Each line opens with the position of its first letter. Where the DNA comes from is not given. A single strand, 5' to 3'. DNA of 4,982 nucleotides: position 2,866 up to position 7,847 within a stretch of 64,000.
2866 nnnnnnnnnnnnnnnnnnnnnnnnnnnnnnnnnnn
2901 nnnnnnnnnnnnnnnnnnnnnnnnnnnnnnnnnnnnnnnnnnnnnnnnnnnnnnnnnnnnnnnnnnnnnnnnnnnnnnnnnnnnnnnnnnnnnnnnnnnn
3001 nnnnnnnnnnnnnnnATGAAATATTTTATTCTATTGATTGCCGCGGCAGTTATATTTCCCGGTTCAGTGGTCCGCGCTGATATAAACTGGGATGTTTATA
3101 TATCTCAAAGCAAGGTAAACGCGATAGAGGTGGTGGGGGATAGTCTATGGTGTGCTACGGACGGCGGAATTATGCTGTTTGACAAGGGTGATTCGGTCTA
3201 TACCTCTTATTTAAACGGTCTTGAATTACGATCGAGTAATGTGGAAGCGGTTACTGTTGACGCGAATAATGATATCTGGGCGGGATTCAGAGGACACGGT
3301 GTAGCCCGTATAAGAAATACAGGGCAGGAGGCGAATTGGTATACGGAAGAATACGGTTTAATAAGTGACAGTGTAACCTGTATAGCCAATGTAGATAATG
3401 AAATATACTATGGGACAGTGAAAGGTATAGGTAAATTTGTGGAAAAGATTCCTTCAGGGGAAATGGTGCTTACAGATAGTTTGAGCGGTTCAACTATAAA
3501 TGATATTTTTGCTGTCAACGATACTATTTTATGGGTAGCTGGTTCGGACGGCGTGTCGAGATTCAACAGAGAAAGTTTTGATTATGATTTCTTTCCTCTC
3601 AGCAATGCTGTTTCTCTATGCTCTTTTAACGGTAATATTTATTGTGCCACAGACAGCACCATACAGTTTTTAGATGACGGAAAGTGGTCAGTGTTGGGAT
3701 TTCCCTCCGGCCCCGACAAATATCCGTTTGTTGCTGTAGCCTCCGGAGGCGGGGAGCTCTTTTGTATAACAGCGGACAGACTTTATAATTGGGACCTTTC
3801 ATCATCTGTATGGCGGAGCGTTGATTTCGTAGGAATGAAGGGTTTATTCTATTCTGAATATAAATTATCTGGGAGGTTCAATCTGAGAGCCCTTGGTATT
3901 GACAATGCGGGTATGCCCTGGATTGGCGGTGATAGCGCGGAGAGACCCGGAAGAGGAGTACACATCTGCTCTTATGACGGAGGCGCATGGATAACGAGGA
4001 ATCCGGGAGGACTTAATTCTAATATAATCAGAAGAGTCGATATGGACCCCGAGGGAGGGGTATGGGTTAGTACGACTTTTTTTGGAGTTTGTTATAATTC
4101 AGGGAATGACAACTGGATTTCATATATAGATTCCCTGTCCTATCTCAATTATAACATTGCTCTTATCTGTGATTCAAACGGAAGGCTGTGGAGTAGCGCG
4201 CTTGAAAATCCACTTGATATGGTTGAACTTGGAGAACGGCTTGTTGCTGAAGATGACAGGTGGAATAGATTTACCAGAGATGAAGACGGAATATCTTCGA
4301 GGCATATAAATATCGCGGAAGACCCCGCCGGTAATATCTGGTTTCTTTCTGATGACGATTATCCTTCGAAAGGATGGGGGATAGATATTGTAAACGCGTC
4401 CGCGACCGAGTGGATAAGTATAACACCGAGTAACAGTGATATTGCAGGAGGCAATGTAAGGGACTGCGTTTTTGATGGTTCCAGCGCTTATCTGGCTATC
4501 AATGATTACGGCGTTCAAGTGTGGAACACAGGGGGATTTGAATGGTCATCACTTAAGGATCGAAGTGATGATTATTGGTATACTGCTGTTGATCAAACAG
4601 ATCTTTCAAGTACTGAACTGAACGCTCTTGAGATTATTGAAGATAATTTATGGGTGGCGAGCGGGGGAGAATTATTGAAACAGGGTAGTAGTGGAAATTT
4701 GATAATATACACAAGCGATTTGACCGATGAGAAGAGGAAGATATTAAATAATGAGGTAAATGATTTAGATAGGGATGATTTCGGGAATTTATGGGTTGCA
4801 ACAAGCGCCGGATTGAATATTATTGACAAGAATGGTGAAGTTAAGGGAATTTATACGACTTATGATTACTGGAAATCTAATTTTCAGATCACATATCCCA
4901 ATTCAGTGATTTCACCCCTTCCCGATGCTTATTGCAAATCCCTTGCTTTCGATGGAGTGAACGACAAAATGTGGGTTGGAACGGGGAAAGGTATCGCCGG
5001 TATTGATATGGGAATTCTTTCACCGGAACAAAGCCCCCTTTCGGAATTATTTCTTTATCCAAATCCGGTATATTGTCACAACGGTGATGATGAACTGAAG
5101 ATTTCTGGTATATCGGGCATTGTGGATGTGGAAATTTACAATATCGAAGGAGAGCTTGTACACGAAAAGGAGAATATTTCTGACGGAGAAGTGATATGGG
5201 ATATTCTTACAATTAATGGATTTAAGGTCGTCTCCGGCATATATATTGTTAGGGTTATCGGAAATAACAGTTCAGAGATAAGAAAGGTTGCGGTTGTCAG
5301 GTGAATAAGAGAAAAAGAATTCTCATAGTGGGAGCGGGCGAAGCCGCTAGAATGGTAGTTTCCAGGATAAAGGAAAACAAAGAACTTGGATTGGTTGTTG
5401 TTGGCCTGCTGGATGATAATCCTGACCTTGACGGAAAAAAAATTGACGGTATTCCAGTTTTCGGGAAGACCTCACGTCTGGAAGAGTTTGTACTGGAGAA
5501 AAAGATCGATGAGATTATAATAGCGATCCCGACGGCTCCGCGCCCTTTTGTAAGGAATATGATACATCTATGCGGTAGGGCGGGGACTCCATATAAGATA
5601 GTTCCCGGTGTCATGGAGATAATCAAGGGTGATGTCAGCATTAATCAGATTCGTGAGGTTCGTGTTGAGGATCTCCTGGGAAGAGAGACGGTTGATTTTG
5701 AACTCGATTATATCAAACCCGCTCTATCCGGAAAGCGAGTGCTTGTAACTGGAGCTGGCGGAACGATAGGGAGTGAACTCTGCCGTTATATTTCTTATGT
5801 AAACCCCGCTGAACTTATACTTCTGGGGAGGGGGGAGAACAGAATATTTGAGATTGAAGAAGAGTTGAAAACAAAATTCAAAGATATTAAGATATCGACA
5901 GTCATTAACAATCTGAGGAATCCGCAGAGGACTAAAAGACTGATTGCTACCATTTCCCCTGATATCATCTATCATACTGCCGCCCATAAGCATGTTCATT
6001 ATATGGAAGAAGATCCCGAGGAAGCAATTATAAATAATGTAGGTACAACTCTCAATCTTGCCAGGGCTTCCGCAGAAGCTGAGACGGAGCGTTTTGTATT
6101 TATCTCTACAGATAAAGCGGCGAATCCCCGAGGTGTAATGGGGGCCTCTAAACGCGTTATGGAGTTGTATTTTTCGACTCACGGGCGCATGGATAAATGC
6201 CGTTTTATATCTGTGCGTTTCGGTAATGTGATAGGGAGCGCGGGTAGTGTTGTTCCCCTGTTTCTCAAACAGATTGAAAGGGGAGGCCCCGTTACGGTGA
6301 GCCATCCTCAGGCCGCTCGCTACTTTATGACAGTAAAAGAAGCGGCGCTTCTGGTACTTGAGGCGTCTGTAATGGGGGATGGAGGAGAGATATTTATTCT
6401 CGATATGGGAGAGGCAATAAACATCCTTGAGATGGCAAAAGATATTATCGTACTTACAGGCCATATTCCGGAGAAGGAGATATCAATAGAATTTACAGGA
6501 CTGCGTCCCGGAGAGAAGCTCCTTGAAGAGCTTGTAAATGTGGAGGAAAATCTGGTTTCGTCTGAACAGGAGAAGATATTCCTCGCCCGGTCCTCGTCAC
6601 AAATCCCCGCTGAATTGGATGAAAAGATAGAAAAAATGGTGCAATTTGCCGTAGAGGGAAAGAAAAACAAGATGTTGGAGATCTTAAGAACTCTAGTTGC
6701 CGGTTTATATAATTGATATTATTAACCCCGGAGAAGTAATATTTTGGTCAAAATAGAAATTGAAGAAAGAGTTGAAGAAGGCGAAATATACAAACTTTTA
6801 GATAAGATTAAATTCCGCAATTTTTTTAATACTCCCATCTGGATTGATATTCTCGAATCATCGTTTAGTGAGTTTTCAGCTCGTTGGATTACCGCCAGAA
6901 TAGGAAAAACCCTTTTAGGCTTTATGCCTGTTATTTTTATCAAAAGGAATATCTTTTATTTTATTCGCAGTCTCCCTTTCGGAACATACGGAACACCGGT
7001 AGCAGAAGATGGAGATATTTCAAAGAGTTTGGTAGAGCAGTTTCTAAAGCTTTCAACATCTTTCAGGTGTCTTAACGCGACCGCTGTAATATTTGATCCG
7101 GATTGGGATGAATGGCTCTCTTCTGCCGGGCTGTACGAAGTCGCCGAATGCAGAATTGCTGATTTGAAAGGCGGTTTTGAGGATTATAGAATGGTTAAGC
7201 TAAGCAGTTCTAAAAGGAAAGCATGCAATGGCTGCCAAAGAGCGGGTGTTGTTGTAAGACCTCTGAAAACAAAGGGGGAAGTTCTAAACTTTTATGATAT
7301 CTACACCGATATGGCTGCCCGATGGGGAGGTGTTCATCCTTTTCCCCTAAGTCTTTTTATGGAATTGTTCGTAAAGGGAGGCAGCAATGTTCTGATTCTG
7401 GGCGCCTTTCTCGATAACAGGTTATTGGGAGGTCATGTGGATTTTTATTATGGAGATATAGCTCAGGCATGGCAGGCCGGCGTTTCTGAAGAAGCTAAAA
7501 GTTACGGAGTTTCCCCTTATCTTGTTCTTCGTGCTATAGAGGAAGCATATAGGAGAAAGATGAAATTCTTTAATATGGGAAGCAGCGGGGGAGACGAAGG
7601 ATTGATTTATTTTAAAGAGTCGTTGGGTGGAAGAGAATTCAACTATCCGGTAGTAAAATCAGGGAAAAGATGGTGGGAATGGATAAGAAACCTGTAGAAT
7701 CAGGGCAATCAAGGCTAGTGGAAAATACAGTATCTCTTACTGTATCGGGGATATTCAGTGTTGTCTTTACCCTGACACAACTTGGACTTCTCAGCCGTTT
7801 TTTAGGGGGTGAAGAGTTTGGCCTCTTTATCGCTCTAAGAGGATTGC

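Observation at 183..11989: Operon-like glycan locus bracketed by a Dpm1-like polyprenyl-phosphate sugar synthase and a GT-C transferase, with no Wzy/Wzc/Wza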

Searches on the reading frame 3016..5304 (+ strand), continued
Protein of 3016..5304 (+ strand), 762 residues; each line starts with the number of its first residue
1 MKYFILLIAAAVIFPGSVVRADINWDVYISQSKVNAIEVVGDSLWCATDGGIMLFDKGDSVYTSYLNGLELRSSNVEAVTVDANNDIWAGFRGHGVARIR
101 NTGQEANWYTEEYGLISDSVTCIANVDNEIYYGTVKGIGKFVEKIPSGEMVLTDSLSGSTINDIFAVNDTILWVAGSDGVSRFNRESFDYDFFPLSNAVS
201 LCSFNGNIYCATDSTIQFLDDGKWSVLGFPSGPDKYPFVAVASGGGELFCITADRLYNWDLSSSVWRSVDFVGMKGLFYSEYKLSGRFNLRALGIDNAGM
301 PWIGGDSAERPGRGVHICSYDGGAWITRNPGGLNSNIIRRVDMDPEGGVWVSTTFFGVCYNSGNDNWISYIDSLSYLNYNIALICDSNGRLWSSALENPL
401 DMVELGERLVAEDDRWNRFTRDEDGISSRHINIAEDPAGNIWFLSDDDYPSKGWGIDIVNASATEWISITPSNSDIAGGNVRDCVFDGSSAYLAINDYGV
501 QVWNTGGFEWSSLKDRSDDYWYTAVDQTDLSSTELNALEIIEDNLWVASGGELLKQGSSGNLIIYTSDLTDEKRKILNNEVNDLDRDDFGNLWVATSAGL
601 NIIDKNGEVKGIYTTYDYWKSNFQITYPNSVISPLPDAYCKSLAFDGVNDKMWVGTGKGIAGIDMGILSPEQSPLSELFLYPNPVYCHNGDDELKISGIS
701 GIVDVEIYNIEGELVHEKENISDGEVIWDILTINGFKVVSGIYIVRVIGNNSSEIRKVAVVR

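Call 79: search_solved_structures(query=L045:1357-2349:+, max_evalue=0.001)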
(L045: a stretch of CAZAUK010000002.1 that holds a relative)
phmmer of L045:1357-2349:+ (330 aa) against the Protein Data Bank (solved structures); distinct sequences matched with E-value up to 0.001: 24.
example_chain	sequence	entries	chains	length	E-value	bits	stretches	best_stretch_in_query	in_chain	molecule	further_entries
9bhc_C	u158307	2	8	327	6.4e-46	160.3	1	26-312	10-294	Undecaprenyl-phosphate 4-deoxy-4-formamido-L-arabinose transferase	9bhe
8vxh_A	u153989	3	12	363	8.9e-46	159.9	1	26-312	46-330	Undecaprenyl-phosphate 4-deoxy-4-formamido-L-arabinose transferase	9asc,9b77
9hwj_A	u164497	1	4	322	9.6e-43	149.9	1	26-311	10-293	Undecaprenyl-phosphate 4-deoxy-4-formamido-L-arabinose transferase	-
5eke_A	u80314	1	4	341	5.4e-34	121.2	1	25-307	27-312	Uncharacterized glycosyltransferase sll0501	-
5ekp_C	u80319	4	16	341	1.3e-33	119.9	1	25-306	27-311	Uncharacterized glycosyltransferase sll0501 | Glycosyltransferase sll0501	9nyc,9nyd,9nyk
9nye_A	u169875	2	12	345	1.4e-33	119.8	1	25-306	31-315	Glycosyltransferase sll0501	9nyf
5mlz_A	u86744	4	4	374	2.3e-19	73.1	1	25-190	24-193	Dolichol monophosphate mannose synthase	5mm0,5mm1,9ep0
4y6n_A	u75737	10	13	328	4.1e-07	32.8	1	25-138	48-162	Glucosyl-3-phosphoglycerate synthase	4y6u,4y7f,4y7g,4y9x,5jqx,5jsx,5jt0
3e25_A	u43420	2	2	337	4.3e-07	32.8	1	25-138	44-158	Putative uncharacterized protein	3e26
4ddz_A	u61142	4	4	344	4.5e-07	32.7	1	25-138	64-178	GLUCOSYL-3-PHOSPHOGLYCERATE SYNTHASE (GpgS) | Glucosyl-3-phosphoglycerate synthase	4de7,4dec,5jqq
7pdo_A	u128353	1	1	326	4.8e-07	32.6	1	24-142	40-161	Glucosyl-3-phosphoglycerate synthase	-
7p5l_A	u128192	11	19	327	4.8e-07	32.6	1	24-142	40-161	Glucosyl-3-phosphoglycerate synthase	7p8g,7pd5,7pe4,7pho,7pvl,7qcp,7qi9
2z87_A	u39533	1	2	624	6.9e-07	32.1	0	26-140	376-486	Chondroitin synthase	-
2z86_A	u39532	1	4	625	6.9e-07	32.1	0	26-140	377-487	Chondroitin synthase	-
3ckj_A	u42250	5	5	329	4.1e-06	29.6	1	25-136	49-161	Putative uncharacterized protein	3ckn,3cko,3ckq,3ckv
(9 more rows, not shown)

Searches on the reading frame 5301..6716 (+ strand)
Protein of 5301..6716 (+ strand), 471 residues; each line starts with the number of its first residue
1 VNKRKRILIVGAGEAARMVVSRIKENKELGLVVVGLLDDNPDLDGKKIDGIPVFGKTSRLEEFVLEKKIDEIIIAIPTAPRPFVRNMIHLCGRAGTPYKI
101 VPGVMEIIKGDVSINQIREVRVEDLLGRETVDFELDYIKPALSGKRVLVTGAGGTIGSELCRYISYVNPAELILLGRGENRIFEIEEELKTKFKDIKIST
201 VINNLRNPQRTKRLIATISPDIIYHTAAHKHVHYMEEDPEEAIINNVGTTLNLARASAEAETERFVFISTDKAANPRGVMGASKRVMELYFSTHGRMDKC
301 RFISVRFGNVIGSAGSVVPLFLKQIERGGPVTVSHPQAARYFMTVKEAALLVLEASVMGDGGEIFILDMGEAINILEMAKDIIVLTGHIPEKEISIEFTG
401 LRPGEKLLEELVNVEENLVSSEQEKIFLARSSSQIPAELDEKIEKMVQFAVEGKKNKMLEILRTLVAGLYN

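Call 3: search_protein_families(library=pfam, proteins=[window:5301-6716:+], max_evalue=0.01)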
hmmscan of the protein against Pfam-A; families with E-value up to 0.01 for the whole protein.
window:5301-6716:+ (471 aa): 13 families
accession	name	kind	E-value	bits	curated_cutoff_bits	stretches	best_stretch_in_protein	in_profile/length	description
PF02719.21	Polysacc_synt_2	-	1.3e-99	333.5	20.2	1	147-429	1-291/293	Polysaccharide biosynthesis protein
PF01370.27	Epimerase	-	1.6e-25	90.4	20.9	1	147-363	1-235/240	NAD dependent epimerase/dehydratase family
PF16363.11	GDP_Man_Dehyd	-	6.3e-15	55.9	27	1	148-271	1-130/332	GDP-mannose 4,6 dehydratase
PF04321.23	RmlD_sub_bind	-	1.4e-14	54.3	27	1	146-340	2-182/287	RmlD substrate binding domain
PF13727.12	CoA_binding_3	-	5.2e-12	46.6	25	1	8-91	81-164/175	CoA-binding domain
PF02629.25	CoA_binding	-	5.2e-08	34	22.3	1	2-96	1-88/97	CoA binding domain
PF17836.7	PglD_N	-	9.7e-07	29.7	23.4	1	6-76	1-65/78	PglD N-terminal domain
PF01488.26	Shikimate_DH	-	2.7e-06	28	24.3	0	140-227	8-93/138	Shikimate / quinate 5-dehydrogenase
PF01073.25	3Beta_HSD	-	5.8e-06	26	22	1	148-276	1-122/280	3-beta hydroxysteroid dehydrogenase/isomerase family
PF00106.31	adh_short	-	6.3e-05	23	26.6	1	145-242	1-100/195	short chain dehydrogenase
PF07993.18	NAD_binding_4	-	0.00085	19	20.1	1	197-277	62-143/258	Male sterility protein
PF08659.16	KR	-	0.0011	19.3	22.6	1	147-269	3-135/180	KR domain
PF13460.12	NAD_binding_10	-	0.002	18.5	27.2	1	151-299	1-129/184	NAD(P)H-binding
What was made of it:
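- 5301..6716 (+): g4: soluble PglF/CapD/WbpM-type UDP-HexNAc 4,6-dehydratase with an N-terminal CoA_binding_3-like domain. Polysacc_synt_2, E 1.3e-99 (call 3).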

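Call 4: search_protein_families(library=ncbifam, proteins=[window:5301-6716:+], max_evalue=0.01)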
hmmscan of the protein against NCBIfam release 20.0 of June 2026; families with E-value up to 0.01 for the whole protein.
window:5301-6716:+ (471 aa): 59 families (the best 25 are shown)
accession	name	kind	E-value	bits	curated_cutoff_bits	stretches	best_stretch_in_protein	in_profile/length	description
TIGR03589.1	PseB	equivalog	4.2e-45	154.1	407.75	1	142-436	2-286/324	UDP-N-acetylglucosamine 4,6-dehydratase (inverting)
TIGR04130.1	FnlA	equivalog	7.1e-38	130.4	730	1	144-421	4-274/337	UDP-N-acetylglucosamine 4,6-dehydratase/5-epimerase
TIGR03025.1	EPS_sugtrans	subfamily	1.4e-17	64.1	295.55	1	3-123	124-243/445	exopolysaccharide biosynthesis polyprenyl glycosylphosphotransferase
TIGR03023.1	WcaJ_sugtrans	equivalog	1.3e-16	61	410.75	1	3-122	128-247/453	undecaprenyl-phosphate glucose phosphotransferase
TIGR01179.1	galE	equivalog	6.5e-13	48.2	262.3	1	146-270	1-121/332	UDP-glucose 4-epimerase GalE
TIGR02622.1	CDP_4_6_dhtase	equivalog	1.9e-12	47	278.45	1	143-274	3-133/352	CDP-glucose 4,6-dehydratase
TIGR01214.1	rmlD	equivalog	3.3e-12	46.1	224.05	1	146-271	1-101/285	dTDP-4-dehydrorhamnose reductase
TIGR01181.1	dTDP_gluc_dehyt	equivalog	6.1e-10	38.7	365.1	1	146-272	1-127/321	dTDP-glucose 4,6-dehydratase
TIGR03466.1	HpnA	hypoth_equivalog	4.6e-09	35.6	367.65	1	146-271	2-114/327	hopanoid-associated sugar epimerase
TIGR03022.1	WbaP_sugtrans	subfamily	7.9e-09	35.3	403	1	5-119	126-240/456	undecaprenyl-phosphate galactose phosphotransferase WbaP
NF003990.0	PRK05472.1-4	equivalog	9e-09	35.2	233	1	2-86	82-164/214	redox-sensing transcriptional repressor Rex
TIGR03570.1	NeuD_NnaD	subfamily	1.1e-08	35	160.8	1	7-81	2-68/202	NeuD/PglB/VioB family sugar acetyltransferase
NF050817.1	PolSacchBiosHfsE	equivalog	4.8e-08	32.2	750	1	7-130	143-264/467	polysaccharide biosynthesis protein HfsE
TIGR04180.1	EDH_00030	hypoth_equivalog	6.3e-08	32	475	1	147-271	1-122/297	NAD-dependent 4,6-dehydratase LegB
NF003994.0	PRK05472.2-3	equivalog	5.6e-07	29.1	130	1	2-79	84-159/217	redox-sensing transcriptional repressor Rex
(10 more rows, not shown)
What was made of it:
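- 5301..6716 (+): PseB and FnlA are the best NCBIfam hits (call 4).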

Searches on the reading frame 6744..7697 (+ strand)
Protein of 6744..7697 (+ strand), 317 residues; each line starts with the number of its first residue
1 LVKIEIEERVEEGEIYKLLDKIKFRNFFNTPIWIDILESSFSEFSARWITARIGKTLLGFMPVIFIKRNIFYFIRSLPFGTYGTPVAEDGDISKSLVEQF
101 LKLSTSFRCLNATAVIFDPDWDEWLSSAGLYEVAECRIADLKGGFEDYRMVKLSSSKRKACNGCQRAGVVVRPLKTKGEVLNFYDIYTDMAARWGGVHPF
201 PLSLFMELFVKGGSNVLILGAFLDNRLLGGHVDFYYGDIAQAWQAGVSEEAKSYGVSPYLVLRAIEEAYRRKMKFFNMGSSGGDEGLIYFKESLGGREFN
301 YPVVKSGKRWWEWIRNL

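Call 3: search_protein_families(library=pfam, proteins=[window:6744-7697:+], max_evalue=0.01)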
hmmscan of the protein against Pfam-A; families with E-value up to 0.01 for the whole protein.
window:6744-7697:+ (317 aa): 2 families
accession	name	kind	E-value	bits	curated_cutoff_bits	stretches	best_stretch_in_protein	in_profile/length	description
PF13480.13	Acetyltransf_6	-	1.2e-09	38.9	22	1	164-280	14-136/143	Acetyltransferase (GNAT) domain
PF02388.22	FemAB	-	9.8e-06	25.1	24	0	228-296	308-380/406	FemAB family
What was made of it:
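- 6744..7697 (+): g5: FemX/VimA-family (Acetyltransf_6) transferase, predicted to be an aminoacyl-tRNA-dependent N-aminoacyl transferase acting on an amino sugar. Pfam Acetyltransf_6 and FemAB (call 3).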

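Call 4: search_protein_families(library=ncbifam, proteins=[window:6744-7697:+], max_evalue=0.01)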
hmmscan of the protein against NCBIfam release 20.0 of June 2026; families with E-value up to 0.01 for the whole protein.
window:6744-7697:+ (317 aa): 2 families
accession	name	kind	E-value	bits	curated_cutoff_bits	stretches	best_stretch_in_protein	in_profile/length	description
TIGR03019.1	pepcterm_femAB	equivalog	2.7e-13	49.7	260.35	1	26-297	14-277/330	FemAB family XrtA/PEP-CTERM system-associated protein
NF047883.1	UAcmpLyAlTFemX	equivalog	2.2e-05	23.9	500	1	151-281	164-295/337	UDP-N-acetylmuramoylpentapeptide-lysine N(6)-alanyltransferase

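Call 83: search_solved_structures(query=A5, max_evalue=1)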
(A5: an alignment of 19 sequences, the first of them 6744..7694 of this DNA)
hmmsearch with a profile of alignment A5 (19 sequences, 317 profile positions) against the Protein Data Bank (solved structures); distinct sequences matched with E-value up to 1: 9.
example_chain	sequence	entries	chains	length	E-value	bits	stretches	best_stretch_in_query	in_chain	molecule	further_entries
1xe4_A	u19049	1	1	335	2.4e-10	43.2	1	155-292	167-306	FemX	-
1ne9_A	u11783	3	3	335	2.4e-10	43.1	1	155-292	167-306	FemX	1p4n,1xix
3gkr_A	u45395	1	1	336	2.5e-10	43.1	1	155-292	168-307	FemX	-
4ii9_A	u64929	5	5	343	2.6e-10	43.1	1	155-292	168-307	FemX | UDP-N-acetylmuramoylpentapeptide-lysine N(6)-alanyltransferase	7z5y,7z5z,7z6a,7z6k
1xf8_A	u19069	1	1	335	3.2e-10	42.8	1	155-292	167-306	FemX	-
9wqw_A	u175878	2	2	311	4.5e-10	42.3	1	147-306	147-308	aminoacyl-tRNA-dependent peptide synthase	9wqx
9wqy_A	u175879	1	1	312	2.5e-09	39.8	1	147-307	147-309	aminoacyl-tRNA-dependent peptide synthase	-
1lrz_A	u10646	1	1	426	0.042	16.1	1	133-189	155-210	factor essential for expression of methicillin resistance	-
1z4e_A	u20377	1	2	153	0.56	12.4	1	198-295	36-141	transcriptional regulator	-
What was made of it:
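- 6744..7697 (+): The family profile's best PDB hits are FemX (E 2.4e-10) and an 'aminoacyl-tRNA-dependent peptide synthase' (E 4.5e-10) (call 83).
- On FemX/VimA-type aminoacyl transferases (g5, 6744-7697): The family profile matches FemX at E 2.4e-10 and an aa-tRNA-dependent peptide synthase at E 4.5e-10 (call 83).
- The g5 profile is closest to aminoacyl-tRNA-dependent FemX (call 83). The nearest solved relative of g5 is FemX, which acts on UDP-MurNAc-pentapeptide (call 83).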
